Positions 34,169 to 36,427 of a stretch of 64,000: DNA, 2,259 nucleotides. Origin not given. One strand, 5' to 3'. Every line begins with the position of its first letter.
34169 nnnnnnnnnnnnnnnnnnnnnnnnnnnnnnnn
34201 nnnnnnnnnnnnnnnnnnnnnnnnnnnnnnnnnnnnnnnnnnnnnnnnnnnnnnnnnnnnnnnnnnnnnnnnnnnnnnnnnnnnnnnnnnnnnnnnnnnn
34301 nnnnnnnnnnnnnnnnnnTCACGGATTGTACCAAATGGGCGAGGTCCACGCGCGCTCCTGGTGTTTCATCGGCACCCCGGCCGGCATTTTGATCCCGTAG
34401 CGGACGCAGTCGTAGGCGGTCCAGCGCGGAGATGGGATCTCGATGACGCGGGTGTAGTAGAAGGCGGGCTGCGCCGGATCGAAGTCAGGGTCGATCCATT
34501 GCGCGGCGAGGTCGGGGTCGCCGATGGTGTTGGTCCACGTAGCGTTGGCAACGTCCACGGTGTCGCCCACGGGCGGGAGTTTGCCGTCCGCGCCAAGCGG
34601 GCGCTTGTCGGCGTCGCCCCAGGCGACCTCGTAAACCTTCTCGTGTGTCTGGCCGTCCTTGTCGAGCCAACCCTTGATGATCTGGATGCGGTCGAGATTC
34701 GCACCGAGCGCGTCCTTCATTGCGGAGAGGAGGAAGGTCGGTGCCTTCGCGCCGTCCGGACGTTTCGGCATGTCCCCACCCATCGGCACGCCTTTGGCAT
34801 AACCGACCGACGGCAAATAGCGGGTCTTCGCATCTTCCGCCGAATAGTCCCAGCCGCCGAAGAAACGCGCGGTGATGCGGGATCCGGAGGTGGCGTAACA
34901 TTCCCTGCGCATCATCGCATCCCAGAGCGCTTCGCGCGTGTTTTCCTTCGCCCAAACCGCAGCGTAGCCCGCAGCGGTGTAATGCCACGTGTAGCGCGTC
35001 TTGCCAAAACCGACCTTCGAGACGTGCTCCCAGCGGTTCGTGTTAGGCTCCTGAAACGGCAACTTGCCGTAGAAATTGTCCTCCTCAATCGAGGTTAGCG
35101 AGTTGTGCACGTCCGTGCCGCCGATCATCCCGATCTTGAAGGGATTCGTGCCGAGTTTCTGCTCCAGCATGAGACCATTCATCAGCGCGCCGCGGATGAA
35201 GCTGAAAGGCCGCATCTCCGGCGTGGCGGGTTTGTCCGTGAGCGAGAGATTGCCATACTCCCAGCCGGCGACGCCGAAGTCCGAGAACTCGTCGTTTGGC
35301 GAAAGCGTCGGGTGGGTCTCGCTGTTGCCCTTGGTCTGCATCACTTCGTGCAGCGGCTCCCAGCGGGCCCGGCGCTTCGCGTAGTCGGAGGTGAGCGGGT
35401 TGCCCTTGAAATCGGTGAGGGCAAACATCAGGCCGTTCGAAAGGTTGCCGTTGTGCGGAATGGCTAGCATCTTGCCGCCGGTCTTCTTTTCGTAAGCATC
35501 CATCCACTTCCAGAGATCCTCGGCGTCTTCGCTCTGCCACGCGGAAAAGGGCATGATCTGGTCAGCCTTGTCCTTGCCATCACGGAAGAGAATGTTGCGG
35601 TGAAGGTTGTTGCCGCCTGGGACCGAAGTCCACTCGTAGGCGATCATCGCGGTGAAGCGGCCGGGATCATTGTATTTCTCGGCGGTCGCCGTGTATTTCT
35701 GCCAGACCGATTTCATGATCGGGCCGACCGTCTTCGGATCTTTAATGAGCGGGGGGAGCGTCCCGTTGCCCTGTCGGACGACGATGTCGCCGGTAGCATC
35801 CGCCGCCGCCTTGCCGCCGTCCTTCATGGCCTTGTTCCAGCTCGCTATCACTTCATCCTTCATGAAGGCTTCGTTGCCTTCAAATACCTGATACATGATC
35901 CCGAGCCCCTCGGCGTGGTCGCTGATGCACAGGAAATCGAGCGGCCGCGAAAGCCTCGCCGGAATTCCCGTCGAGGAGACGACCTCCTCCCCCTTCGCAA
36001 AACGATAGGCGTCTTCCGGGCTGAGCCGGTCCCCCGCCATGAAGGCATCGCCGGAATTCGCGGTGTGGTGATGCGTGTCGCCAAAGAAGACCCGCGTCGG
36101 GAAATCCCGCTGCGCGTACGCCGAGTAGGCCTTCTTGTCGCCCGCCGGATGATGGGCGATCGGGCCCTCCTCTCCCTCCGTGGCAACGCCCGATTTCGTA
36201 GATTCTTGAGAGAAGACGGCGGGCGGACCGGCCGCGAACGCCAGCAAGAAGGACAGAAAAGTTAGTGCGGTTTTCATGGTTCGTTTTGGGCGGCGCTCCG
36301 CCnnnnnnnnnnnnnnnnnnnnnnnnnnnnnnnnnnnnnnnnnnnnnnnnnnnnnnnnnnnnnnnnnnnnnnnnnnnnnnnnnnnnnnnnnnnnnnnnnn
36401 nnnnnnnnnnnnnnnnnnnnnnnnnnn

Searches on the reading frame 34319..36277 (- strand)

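Call 38: search_protein_families(library=pfam, proteins=[window:34319-36277:-])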
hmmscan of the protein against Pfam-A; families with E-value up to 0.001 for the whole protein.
window:34319-36277:- (652 aa): 1 family
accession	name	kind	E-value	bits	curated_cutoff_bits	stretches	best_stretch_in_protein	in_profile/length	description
PF12228.14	DUF3604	-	8.1e-238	791.1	20.4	1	60-652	3-591/591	Protein of unknown function (DUF3604)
